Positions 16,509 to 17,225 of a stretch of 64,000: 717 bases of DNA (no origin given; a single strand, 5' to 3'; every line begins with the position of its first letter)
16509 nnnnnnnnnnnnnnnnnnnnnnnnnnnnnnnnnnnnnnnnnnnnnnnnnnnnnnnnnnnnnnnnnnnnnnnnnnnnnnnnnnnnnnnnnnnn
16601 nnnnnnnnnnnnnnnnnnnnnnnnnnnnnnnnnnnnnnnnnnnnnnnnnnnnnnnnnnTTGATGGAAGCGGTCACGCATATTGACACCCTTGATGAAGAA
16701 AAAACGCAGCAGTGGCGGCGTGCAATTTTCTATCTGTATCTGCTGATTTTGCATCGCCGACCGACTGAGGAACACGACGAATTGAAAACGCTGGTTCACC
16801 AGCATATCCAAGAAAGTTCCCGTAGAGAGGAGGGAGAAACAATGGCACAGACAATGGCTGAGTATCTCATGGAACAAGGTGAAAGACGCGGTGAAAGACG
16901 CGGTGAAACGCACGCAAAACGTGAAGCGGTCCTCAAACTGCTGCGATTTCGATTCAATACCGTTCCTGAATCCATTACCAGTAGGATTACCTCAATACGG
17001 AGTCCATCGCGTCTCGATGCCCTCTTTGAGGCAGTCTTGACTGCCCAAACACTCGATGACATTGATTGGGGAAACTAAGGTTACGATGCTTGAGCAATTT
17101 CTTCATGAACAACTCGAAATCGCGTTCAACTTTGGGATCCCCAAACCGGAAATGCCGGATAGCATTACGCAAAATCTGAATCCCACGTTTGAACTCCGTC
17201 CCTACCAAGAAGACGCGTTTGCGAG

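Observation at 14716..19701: Type III R-M operon with a DUF4351-like ORF wedged between mod and res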

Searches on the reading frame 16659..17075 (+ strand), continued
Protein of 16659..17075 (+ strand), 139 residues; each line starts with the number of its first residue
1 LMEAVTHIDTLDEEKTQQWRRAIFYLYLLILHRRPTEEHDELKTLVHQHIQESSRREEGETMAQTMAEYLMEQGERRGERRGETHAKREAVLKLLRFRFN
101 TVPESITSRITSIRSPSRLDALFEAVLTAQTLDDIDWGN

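Call 56: search_protein_families(library=ncbifam, proteins=[L099:2926-4017:+, L099:1455-2849:+, L099:4001-4267:+], max_evalue=0.1)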
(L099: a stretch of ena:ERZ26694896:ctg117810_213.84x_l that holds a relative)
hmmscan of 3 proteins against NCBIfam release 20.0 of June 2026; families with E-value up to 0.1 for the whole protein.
L099:2926-4017:+ (364 aa): 3 families
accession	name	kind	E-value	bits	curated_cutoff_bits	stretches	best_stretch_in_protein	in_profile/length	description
TIGR01784.1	T_den_put_tspse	subfamily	4.5e-15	56.2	52.1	1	21-314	3-254/273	Rpn family recombination-promoting nuclease/putative transposase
NF007418.0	PRK09956.1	equivalog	3.4e-08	32.9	583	1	31-148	21-127/308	ISNCY family transposase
NF007361.0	PRK09857.1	equivalog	1.4e-07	31.3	583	1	45-112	36-99/292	recombination-promoting nuclease RpnA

L099:1455-2849:+ (465 aa): 0 families

L099:4001-4267:+ (89 aa): 2 families
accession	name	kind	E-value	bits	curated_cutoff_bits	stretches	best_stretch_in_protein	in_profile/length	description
NF004270.2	PRK05687.2-1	equivalog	0.015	14.9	180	1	11-44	64-97/223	flagellar assembly protein FliH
TIGR01784.1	T_den_put_tspse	subfamily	0.096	12.5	52.1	0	12-47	214-255/273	Rpn family recombination-promoting nuclease/putative transposase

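Call 67: find_homologous_proteins(query=L099:1455-2849:+, max_evalue=0.001)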
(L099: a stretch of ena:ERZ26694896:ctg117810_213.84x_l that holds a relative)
Query L099:1455-2849:+ (465 aa): 532 proteins with E <= 0.001 among 8000 candidates; the best 120 are listed.
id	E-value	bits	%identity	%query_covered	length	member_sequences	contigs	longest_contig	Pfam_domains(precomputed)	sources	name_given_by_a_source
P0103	5.3e-287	970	94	100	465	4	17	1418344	-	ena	-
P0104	3.4e-255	865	84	100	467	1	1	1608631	-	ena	-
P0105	3.0e-253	859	83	100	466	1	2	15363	-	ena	-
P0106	2.5e-244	829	81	100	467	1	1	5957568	-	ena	-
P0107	2.6e-243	826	80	100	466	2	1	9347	-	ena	-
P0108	2.5e-237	806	78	100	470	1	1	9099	-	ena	-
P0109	1.2e-233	794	77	97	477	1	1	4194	-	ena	-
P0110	3.0e-228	776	76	100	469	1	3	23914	-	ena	-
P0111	6.5e-228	775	77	100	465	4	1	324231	-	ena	-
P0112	3.6e-225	766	76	100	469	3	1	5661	-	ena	-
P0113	6.2e-223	759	78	97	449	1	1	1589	-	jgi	jgi:hypothetical protein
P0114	5.1e-222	756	74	100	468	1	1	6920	-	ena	-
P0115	1.6e-219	747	75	100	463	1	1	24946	-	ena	-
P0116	5.3e-216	736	72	100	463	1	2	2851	-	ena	-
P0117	3.5e-212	723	73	100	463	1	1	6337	-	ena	-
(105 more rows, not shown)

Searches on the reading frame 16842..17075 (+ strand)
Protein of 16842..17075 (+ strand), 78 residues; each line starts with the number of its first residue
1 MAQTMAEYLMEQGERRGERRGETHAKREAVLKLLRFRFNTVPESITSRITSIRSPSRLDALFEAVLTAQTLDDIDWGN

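Call 44: search_solved_structures(query=A2, max_evalue=10, show_alignments=2)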
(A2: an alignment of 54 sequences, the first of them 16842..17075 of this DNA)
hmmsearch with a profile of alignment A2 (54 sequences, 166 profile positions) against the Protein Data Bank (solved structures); distinct sequences matched with E-value up to 10: 1.
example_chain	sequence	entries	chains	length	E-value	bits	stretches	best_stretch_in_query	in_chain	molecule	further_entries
6ven_P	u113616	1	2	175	0.19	14.9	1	114-134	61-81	COMPASS component SDC1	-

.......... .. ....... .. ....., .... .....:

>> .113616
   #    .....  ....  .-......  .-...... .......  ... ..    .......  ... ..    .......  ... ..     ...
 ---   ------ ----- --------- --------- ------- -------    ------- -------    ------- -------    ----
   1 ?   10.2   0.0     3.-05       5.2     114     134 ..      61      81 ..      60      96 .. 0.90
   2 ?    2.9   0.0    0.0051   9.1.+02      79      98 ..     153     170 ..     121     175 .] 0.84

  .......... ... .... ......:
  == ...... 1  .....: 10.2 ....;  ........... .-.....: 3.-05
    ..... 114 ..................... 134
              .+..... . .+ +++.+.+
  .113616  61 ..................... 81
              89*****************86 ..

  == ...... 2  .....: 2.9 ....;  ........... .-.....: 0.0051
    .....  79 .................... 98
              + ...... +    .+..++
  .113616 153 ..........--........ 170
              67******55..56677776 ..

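Call 51: predict_structure(alignment_id=A2)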
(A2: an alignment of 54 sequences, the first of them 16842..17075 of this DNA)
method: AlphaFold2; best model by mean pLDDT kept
length: 78 residues; sequences in the alignment: 54
mean_pLDDT: 84.5   pTM: 0.65
mean pLDDT of the five models: 84.5, 83.8, 81.7, 80.5, 80.0
residues with pLDDT >= 90: 44; 70-90: 21; 50-70: 13; < 50: 0
segments of 3 or more residues with pLDDT < 50: none
pLDDT, mean of each block of 10 residues (from residue 1): 70 67 89 92 92 90 93 82
secondary structure, 60 per line:
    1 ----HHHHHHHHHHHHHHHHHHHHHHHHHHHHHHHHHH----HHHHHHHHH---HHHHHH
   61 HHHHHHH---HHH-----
elements in order: H5-38 H43-51 H55-67

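Call 53: fold_search(model_id=the predicted structure, library=pdb)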
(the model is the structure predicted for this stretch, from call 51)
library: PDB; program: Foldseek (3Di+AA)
matches with E <= 10: 11; with E <= 0.001: 0
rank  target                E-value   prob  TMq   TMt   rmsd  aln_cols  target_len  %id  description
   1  4m70_A                3.0e+00  0.12  0.30  0.24   6.2        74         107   11  Crystal structure of potato Rx-CC domain in complex with RanGAP2-WPP domain (released 2013-11-13)
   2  9fqr_HT               3.4e+00  0.10  0.32  0.18   4.9        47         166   23  96-nm repeat of axonemal doublet microtubules from bovine sperm (released 2025-03-26)
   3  4m70_H                3.6e+00  0.10  0.30  0.23   6.1        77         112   10  Crystal structure of potato Rx-CC domain in complex with RanGAP2-WPP domain (released 2013-11-13)
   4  2mh8_MODEL_1_A        4.1e+00  0.35  0.47  0.62   2.5        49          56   16  GA-79-MBP cs-rosetta structures (released 2015-04-08)
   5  4m70_L                4.6e+00  0.08  0.30  0.23   6.1        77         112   10  Crystal structure of potato Rx-CC domain in complex with RanGAP2-WPP domain (released 2013-11-13)
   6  4m70_I                5.6e+00  0.08  0.30  0.23   6.1        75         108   11  Crystal structure of potato Rx-CC domain in complex with RanGAP2-WPP domain (released 2013-11-13)
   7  2idx_A                7.1e+00  0.06  0.28  0.17   9.1        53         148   17  Structure of Human ATP:Cobalamin adenosyltransferase bound to ATP. (released 2007-02-06)
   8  5xby_C                8.1e+00  0.14  0.51  0.46   3.1        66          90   23  Crystal structure of the PKA-Protein A fusion protein (end-to-end fusion) (released 2017-07-05)
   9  7vbs                  8.1e+00  0.07  0.34  0.15   5.2        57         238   14  Structure of the AAA+ ATPase domain of the transcriptional regulator GtrR in Burkholderia cenocepacia (released 2021-12-15)
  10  2lhc_MODEL_1_A        8.6e+00  0.18  0.46  0.60   2.0        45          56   16  Ga98 solution structure (released 2012-02-29)
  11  7tgh_R                9.7e+00  0.04  0.39  0.26  16.7        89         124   13  Cryo-EM structure of respiratory super-complex CI+III2 from Tetrahymena thermophila (released 2022-04-06)
